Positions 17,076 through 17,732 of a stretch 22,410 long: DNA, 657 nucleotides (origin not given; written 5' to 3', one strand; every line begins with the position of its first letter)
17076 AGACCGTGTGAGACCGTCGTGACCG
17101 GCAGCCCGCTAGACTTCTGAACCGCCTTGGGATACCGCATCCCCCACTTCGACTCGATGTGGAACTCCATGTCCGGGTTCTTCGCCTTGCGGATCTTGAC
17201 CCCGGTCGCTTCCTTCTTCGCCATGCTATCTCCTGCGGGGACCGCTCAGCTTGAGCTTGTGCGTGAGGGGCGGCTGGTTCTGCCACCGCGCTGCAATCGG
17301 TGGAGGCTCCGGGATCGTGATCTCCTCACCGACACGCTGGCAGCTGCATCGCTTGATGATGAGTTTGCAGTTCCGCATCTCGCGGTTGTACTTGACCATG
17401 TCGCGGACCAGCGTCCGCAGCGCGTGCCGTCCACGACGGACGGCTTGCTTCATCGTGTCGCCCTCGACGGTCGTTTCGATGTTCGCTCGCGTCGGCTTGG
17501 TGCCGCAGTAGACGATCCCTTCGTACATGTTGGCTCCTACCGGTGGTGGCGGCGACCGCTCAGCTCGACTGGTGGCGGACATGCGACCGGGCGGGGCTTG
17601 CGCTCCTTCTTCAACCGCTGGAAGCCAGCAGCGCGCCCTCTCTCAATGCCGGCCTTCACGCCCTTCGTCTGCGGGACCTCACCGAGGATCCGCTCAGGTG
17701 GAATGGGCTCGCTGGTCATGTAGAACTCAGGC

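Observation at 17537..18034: Truncated Tpt1/KptA-like domain lacking the RNA-binding N-lobe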

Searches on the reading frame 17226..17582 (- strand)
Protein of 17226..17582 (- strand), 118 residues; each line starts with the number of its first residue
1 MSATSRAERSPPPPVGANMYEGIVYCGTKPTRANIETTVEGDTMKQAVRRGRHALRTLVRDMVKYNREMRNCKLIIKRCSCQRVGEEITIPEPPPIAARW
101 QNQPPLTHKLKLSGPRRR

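Call 5: search_protein_families(library=pfam, proteins=[window:17226-17582:-], max_evalue=1)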
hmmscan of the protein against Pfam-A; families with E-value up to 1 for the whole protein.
window:17226-17582:- (118 aa): 0 families

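Call 6: search_protein_families(library=phrogs, proteins=[window:17226-17582:-], max_evalue=0.1)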
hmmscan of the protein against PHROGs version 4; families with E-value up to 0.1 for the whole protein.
window:17226-17582:- (118 aa): 0 families

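Call 53: search_protein_families(library=pfam, proteins=[window:17226-17528:-], max_evalue=0.01)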
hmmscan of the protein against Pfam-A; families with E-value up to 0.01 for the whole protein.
window:17226-17528:- (100 aa): 0 families
